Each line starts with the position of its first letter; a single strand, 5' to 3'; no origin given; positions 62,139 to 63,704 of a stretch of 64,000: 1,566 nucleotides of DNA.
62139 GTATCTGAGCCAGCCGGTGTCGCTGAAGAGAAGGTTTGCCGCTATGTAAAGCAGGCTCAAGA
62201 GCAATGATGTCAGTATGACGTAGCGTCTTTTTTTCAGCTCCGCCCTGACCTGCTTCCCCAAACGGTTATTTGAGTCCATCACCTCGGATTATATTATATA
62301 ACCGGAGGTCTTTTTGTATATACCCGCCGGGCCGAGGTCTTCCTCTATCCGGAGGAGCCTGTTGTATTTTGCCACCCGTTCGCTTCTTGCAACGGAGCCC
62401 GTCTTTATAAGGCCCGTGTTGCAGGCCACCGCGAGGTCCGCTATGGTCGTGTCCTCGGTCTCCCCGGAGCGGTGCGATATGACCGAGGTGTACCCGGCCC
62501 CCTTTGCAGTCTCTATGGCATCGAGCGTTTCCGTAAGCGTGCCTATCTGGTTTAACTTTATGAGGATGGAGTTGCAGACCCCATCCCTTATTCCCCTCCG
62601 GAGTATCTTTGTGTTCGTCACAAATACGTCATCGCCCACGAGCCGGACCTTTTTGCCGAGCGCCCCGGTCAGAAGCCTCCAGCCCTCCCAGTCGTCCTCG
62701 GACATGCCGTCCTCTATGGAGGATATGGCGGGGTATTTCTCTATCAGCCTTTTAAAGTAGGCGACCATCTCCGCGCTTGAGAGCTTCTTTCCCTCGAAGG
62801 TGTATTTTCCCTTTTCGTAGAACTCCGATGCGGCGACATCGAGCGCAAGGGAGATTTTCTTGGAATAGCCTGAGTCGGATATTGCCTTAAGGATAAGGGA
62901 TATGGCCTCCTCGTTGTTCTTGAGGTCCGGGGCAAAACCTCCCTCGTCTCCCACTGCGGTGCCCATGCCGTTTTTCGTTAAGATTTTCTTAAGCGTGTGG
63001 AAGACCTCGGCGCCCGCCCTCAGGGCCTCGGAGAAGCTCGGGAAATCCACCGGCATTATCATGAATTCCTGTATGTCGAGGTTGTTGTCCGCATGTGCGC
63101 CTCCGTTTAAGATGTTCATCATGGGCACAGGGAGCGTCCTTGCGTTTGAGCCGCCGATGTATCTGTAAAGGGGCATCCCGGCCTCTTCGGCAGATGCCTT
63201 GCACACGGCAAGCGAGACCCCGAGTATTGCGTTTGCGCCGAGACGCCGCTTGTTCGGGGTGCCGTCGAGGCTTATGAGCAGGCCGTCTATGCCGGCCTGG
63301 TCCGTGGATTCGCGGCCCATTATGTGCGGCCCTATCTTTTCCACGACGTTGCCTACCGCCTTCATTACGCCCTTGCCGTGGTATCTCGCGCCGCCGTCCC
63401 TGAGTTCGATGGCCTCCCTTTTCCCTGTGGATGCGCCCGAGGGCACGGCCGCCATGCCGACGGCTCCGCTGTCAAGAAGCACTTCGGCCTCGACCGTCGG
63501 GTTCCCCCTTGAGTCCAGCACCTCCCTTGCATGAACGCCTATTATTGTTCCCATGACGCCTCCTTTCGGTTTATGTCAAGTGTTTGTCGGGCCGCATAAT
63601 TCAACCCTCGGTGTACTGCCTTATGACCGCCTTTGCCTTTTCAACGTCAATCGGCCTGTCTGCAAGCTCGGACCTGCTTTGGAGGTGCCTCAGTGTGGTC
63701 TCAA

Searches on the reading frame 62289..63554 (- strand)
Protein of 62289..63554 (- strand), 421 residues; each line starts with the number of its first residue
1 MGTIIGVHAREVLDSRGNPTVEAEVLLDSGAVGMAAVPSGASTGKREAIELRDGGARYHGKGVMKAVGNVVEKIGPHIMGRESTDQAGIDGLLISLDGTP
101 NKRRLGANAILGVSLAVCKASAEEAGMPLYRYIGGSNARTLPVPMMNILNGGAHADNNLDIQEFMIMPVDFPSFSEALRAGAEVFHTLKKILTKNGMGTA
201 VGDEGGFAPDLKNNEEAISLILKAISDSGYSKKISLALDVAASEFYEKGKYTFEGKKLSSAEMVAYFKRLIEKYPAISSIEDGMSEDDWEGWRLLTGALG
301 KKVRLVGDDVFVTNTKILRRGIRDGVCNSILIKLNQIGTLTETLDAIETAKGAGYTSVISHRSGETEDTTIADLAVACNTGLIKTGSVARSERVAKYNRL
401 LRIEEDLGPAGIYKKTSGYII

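Call 21: search_protein_families(library=ncbifam, proteins=[window:62289-63554:-], max_evalue=0.00001)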
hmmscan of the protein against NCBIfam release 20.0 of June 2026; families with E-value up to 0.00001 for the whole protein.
window:62289-63554:- (421 aa): 2 families
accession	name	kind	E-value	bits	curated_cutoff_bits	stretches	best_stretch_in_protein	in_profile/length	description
TIGR01060.2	eno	equivalog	1.2e-195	650.1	300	1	5-415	2-418/425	phosphopyruvate hydratase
NF006223.0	PRK08350.1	equivalog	1.1e-27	97.2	624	1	63-151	49-137/341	hypothetical protein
